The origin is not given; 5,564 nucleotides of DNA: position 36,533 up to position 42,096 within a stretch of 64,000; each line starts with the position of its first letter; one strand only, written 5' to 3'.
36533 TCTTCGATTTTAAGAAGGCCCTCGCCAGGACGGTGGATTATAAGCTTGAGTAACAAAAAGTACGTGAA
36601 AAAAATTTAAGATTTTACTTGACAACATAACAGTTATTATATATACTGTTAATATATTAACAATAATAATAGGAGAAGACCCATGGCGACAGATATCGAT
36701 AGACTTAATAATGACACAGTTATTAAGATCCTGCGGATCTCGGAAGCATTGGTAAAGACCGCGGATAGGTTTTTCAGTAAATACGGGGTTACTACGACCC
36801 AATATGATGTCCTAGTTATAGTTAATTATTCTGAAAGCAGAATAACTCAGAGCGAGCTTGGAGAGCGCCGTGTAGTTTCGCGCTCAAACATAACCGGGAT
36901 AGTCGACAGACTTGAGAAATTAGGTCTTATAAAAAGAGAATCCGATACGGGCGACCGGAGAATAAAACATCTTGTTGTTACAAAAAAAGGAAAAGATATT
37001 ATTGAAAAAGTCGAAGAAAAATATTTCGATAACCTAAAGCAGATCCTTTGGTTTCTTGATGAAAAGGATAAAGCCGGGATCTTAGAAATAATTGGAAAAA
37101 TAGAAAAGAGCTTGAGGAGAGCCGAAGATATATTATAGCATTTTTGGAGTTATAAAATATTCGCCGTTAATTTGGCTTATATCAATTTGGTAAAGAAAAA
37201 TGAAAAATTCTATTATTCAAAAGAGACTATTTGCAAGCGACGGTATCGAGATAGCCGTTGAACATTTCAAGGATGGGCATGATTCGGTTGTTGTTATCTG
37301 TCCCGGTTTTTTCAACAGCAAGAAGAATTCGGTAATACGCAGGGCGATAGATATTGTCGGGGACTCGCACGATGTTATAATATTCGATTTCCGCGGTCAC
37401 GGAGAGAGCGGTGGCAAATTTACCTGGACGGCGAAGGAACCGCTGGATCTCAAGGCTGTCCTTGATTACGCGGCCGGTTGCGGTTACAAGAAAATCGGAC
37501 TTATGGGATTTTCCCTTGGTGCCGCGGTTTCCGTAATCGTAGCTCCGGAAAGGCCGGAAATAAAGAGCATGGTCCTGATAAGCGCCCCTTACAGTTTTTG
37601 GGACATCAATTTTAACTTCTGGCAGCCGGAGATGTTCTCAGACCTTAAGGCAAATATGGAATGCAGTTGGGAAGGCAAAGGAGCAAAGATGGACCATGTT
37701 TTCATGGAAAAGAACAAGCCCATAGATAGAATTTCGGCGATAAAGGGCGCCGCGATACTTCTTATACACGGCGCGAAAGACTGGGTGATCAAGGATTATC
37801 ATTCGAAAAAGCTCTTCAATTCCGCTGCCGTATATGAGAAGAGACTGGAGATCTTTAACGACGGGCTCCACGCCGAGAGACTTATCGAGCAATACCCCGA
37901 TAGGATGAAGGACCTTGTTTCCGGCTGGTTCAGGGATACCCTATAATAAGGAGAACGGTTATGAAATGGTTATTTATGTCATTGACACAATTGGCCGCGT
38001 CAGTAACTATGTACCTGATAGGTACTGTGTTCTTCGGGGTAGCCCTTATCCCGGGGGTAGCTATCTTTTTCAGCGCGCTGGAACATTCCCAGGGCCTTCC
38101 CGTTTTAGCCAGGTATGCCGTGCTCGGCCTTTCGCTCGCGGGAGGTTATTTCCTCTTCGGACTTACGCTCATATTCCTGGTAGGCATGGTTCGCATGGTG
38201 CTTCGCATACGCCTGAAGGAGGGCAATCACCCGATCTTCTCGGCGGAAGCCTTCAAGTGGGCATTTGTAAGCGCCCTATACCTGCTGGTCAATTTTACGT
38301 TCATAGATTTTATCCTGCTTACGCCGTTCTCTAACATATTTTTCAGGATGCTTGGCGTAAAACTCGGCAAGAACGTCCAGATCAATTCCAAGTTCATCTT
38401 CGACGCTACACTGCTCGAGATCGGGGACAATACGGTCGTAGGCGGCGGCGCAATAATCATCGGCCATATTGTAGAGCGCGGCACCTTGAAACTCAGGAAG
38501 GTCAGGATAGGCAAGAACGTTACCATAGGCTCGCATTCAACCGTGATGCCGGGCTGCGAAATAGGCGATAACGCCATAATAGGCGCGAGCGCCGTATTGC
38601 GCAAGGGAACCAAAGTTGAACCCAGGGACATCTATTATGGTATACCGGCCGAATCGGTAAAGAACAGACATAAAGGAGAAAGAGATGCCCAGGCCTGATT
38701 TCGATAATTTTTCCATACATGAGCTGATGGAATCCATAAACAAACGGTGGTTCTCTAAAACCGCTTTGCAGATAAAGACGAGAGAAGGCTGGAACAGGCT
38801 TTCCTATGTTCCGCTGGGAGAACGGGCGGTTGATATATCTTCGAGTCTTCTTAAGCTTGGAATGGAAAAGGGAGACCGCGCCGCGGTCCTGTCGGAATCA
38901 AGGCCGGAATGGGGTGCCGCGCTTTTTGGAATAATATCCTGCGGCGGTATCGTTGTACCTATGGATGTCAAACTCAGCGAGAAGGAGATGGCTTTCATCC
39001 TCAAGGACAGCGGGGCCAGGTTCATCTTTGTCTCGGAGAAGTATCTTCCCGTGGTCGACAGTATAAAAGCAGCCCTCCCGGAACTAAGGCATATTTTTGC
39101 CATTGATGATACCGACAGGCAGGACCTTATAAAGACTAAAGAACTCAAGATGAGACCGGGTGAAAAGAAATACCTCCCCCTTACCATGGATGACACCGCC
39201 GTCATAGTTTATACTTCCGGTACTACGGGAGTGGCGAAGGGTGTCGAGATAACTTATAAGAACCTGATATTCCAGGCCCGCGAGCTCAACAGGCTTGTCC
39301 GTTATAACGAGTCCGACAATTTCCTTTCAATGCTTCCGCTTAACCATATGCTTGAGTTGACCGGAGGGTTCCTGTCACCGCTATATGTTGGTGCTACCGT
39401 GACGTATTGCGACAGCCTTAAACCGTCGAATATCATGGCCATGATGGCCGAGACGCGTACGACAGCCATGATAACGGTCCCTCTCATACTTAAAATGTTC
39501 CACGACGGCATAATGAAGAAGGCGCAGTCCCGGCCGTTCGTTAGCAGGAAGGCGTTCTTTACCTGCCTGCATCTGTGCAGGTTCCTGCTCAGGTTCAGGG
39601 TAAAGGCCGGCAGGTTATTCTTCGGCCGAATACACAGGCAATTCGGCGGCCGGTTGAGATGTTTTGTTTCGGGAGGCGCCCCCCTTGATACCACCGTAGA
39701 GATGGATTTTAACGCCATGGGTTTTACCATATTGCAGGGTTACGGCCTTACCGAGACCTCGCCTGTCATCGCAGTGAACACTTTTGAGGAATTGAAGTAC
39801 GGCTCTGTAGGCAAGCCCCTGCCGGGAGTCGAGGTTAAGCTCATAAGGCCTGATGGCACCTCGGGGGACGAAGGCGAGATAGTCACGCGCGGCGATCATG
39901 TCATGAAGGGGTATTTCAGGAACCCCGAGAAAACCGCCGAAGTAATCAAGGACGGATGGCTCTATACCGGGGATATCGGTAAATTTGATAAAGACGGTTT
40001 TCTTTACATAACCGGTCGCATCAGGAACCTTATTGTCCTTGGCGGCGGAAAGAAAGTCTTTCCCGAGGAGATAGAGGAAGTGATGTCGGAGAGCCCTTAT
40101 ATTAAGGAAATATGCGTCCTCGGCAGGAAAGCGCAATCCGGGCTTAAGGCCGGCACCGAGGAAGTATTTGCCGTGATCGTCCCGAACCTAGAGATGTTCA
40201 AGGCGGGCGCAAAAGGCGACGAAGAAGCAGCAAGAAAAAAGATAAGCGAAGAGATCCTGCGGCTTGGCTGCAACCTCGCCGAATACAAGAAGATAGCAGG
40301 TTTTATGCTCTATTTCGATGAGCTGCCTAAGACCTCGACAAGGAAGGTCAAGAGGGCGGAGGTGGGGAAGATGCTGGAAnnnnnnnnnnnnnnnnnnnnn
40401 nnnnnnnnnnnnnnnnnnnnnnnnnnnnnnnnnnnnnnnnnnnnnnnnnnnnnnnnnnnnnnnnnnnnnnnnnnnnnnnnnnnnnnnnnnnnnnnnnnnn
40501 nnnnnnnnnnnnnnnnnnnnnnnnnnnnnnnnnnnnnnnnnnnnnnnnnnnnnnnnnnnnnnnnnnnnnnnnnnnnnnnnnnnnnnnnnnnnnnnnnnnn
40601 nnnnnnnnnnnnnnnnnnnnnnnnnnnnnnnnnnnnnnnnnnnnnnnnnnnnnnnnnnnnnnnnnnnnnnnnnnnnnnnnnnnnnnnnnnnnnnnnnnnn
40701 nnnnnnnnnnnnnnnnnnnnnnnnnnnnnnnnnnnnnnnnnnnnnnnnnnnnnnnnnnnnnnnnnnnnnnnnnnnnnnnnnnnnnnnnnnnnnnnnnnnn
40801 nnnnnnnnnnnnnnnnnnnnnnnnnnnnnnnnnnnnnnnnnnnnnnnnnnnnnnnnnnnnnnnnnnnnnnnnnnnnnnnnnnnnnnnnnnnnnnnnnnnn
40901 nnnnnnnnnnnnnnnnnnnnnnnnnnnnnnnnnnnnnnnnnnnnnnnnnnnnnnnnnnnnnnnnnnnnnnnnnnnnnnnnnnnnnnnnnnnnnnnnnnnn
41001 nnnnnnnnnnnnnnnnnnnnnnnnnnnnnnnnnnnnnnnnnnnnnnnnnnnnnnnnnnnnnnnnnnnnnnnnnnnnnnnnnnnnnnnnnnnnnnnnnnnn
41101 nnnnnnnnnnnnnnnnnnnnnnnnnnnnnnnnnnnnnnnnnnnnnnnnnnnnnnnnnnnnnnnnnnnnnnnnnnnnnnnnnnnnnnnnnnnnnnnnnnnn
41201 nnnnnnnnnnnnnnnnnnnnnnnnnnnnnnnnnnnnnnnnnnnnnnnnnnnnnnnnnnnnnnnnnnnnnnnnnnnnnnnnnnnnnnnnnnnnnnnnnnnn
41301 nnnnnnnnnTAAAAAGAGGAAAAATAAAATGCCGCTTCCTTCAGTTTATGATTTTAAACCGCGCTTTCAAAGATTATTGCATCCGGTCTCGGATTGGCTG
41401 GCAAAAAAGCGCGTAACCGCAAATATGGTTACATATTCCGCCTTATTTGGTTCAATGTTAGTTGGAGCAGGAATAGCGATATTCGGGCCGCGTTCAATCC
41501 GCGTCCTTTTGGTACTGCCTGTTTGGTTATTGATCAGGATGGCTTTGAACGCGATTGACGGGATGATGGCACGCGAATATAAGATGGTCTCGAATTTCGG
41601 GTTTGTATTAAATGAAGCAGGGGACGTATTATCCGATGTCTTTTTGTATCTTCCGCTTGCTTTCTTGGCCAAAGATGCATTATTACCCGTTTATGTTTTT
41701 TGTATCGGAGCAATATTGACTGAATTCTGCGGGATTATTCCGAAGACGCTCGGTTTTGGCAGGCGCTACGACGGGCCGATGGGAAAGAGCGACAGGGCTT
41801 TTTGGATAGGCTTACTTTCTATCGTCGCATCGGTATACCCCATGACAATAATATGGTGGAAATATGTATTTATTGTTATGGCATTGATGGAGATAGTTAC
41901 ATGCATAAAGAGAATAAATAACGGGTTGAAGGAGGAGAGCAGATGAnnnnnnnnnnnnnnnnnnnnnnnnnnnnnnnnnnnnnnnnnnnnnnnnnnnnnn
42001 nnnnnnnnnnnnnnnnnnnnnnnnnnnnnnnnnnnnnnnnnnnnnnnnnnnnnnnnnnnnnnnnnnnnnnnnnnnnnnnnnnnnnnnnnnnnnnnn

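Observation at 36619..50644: MarR-headed accessory gene cluster predicted to build an unusual, possibly ether/plasmalogen-type phospholipid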

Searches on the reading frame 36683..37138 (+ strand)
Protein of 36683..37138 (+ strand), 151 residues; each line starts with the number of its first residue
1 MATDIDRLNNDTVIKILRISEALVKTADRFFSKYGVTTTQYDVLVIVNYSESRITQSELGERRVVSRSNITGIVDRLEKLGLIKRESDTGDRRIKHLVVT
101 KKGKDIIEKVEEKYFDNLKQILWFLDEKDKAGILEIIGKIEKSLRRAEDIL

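Call 3: search_protein_families(library=pfam, proteins=[window:36683-37138:+], max_evalue=0.01)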
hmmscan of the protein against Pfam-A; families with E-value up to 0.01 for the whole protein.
window:36683-37138:+ (151 aa): 8 families
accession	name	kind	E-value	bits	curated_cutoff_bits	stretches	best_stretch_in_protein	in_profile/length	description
PF12802.13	MarR_2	-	3.6e-16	59.5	27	1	34-94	1-61/61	MarR family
PF01047.28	MarR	-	1.2e-15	57.6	24.6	1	37-94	2-58/59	MarR family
PF22381.2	Staph_reg_Sar_Rot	-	5.2e-07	30.1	27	1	32-109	8-84/85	Transcriptional regulator SarA/Rot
PF13463.12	HTH_27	-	7.1e-07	29.9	22.2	1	37-103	2-68/68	Winged helix DNA-binding domain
PF13412.12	HTH_24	-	0.00019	21.4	21.9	1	51-84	15-48/48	Winged helix-turn-helix DNA-binding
PF13601.12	HTH_34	-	0.0019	18.7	27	1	49-120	10-78/80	Winged helix DNA-binding domain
PF22166.2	ArnR1-like_WHD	-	0.005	17.4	26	1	66-111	41-84/90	ArnR1-like, winged-helix domain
PF01978.25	TrmB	-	0.0065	16.7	25.6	0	33-89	3-58/68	Sugar-specific transcriptional regulator TrmB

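Call 4: search_protein_families(library=ncbifam, proteins=[window:36683-37138:+], max_evalue=0.01)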
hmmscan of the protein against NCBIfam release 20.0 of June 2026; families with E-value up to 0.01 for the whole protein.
window:36683-37138:+ (151 aa): 19 families
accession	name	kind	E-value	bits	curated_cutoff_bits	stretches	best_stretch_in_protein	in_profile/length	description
NF008122.0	PRK10870.1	equivalog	1.4e-14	54.2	157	1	19-144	36-162/176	transcriptional repressor MprA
NF053777.1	Saro0803TransReg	equivalog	6.3e-12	45.4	200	1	11-112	10-110/140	Saro_0803 family transcriptional regulator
TIGR02337.1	HpaR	equivalog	6.9e-12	45.3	121.2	1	14-136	4-125/130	homoprotocatechuate degradation operon regulator HpaR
NF041230.1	BagL_FevM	exception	2.2e-11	44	230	1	36-112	38-114/145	MarR family transcriptional regulator BagL/FevM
NF045593.1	bilirub_TF_BilQ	equivalog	1.9e-10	40.6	125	1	32-142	24-133/135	bilirubin utilization transcriptional regulator BilQ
NF052638.1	TransRegOhrRVib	equivalog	2e-10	40.6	200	1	8-110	7-108/141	transcriptional regulator OhrR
NF002926.0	PRK03573.1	equivalog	1.7e-09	37.8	120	1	15-145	11-138/144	transcriptional regulator SlyA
NF038251.1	AdcR_fam_Zn_TF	equivalog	7e-09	36.1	175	1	2-128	3-127/143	zinc-dependent MarR family transcriptional regulator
NF052438.1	TransRegRv0880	equivalog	8.5e-08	32.1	220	1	2-137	2-132/143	Rv0880 family HTH-type transcriptional regulator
NF008565.1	PRK11512.1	equivalog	9.3e-08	32.2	240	1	26-134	24-135/144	multiple antibiotic resistance transcriptional regulator MarR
NF040939.2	trans_reg_lrs14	equivalog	1.7e-07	31.2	90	1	32-113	15-98/103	Lrs14 family HTH-type transcriptional regulator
NF050133.1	TransRegFabT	equivalog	2.3e-07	31.1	200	1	50-131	40-121/138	fatty acid biosynthesis transcriptional regulator FabT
NF047395.1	TransRegLtdR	equivalog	3.5e-07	30.1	250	1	41-121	53-133/166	transcriptional regulator LdtR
NF053814.1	teico_TcaR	equivalog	1e-06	28.9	170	1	31-145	31-146/151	MarR family transcriptional regulator TcaR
NF053606.1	Sta1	subfamily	4.5e-06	26.7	80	1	33-112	15-95/100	Sta1 family transcriptional regulator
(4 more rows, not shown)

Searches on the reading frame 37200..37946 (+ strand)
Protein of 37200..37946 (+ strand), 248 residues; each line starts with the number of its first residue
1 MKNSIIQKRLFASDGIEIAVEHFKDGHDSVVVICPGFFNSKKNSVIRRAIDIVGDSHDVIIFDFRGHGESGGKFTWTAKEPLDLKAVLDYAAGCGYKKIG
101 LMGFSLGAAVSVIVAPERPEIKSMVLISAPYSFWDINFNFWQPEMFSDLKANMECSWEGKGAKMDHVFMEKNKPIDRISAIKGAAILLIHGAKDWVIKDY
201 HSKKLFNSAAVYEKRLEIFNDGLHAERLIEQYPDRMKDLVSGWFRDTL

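Call 3: search_protein_families(library=pfam, proteins=[window:37200-37946:+], max_evalue=0.01)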
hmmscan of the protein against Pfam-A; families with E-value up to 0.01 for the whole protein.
window:37200-37946:+ (248 aa): 9 families
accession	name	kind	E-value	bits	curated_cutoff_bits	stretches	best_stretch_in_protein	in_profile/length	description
PF12146.15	Hydrolase_4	-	2.5e-15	56.9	27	2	27-133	3-113/239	Serine aminopeptidase, S33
PF00561.26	Abhydrolase_1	-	7.6e-15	55.7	25.8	1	30-147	2-125/245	alpha/beta hydrolase fold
PF02129.25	Peptidase_S15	-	1.4e-10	41.8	23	1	59-138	54-138/262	X-Pro dipeptidyl-peptidase (S15 family)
PF12697.13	Abhydrolase_6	-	4.4e-08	34.5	26.3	1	54-145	25-110/217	Alpha/beta hydrolase family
PF08840.17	BAAT_C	-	0.00028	21.5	20.9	1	96-198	21-128/210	BAAT / Acyl-CoA thioester hydrolase C terminal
PF00326.27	Peptidase_S9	-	0.00033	20.6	22.6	1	59-208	17-169/213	Prolyl oligopeptidase family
PF03959.19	FSH1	-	0.0013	18.9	21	1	99-209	103-186/211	Serine hydrolase (FSH1)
PF01738.24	DLH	-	0.0019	18.3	21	0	83-126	80-126/217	Dienelactone hydrolase family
PF20434.5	BD-FAE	-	0.0031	17.5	26.8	0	98-206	90-212/215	BD-FAE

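Call 4: search_protein_families(library=ncbifam, proteins=[window:37200-37946:+], max_evalue=0.01)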
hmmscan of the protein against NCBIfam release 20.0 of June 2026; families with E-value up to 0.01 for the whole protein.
window:37200-37946:+ (248 aa): 15 families
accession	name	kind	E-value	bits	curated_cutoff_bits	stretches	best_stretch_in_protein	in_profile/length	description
NF047920.1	lactonase_UilS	equivalog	5.1e-11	42.8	400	1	18-125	13-126/285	UilS family quorum-quenching N-acyl-homoserine lactonase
NF011457.0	PRK14875.1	equivalog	4.3e-08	32.5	307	1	21-139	123-241/372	acetoin dehydrogenase dihydrolipoyllysine-residue acetyltransferase subunit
NF051488.1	bifunc_PcaDC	exception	9.7e-07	28.2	390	1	45-129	27-111/375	bifunctional 3-oxoadipate enol-lactonase/4-carboxymuconolactone decarboxylase PcaDC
TIGR03101.1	hydr2_PEP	hypoth_equivalog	1.6e-05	24.6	202.75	1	28-121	25-123/266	hydrolase 2, exosortase A system-associated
NF008019.0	PRK10749.1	equivalog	4.4e-05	22.6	362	1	13-72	38-97/335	lysophospholipase L2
TIGR02427.1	protocat_pcaD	equivalog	6.3e-05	22.5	255.85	1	50-128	33-111/251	3-oxoadipate enol-lactonase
NF004514.1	PRK05855.1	equivalog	0.00015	20.5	455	1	9-72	3-64/578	SDR family oxidoreductase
NF050089.1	i_nPHAscl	equivalog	0.00017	20.8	300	0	24-128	15-116/288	intracellular short-chain-length polyhydroxyalkanoate depolymerase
NF052610.1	macro_16_ester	equivalog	0.00022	20.7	420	0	7-129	2-127/281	alpha/beta fold macrolide esterase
NF041759.1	mac_hydro_EstT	equivalog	0.00027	20.2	450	0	10-132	4-130/278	macrolide hydrolase EstT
TIGR00976.1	CocE_NonD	subfamily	0.00028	20.1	66.3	1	57-160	54-155/550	CocE/NonD family hydrolase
TIGR03611.1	RutD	equivalog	0.00031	20.2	238.5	1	25-129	10-113/258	pyrimidine utilization protein D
TIGR01738.1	bioH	equivalog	0.001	18.7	206.95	1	44-131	18-100/245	pimeloyl-ACP methyl ester esterase BioH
TIGR03695.1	menH_SHCHC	equivalog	0.0021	17.5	208.55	1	30-128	4-103/252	2-succinyl-6-hydroxy-2,4-cyclohexadiene-1-carboxylate synthase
NF047337.1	hydrolase_RcgR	subfamily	0.0032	16.6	182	1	84-204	174-290/332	RcgR family putative quorum lactone hydrolase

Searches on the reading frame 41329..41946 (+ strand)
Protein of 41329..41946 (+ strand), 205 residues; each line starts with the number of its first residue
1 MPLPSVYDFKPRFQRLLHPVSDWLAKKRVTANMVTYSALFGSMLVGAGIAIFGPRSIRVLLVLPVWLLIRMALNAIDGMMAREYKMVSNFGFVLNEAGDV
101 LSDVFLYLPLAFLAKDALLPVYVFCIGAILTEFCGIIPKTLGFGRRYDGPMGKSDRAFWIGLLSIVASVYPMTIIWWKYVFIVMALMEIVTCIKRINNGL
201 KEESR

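Call 3: search_protein_families(library=pfam, proteins=[window:41329-41946:+], max_evalue=0.01)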
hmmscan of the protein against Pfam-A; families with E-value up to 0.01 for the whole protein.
window:41329-41946:+ (205 aa): 1 family
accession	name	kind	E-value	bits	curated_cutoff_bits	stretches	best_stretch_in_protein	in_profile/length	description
PF01066.26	CDP-OH_P_transf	-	0.00046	21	22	1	30-179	3-147/152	CDP-alcohol phosphatidyltransferase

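Call 4: search_protein_families(library=ncbifam, proteins=[window:41329-41946:+], max_evalue=0.01)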
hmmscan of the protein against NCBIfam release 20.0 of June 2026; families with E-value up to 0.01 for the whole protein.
window:41329-41946:+ (205 aa): 4 families
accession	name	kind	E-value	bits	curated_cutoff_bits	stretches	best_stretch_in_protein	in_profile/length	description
NF040950.1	archin_ph_syn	equivalog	7.8e-21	74.8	180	1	9-198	4-186/191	archaetidylinositol phosphate synthase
NF045883.1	PIPSynth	equivalog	1.8e-09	37.6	170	1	11-196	5-189/197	phosphatidylinositol phosphate synthase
NF052561.1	PIPSynBT1523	equivalog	0.0009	19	350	1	15-191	11-193/232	hypothetical protein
TIGR00560.1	pgsA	equivalog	0.0094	16.5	109.1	0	69-124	42-94/183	CDP-diacylglycerol--glycerol-3-phosphate 3-phosphatidyltransferase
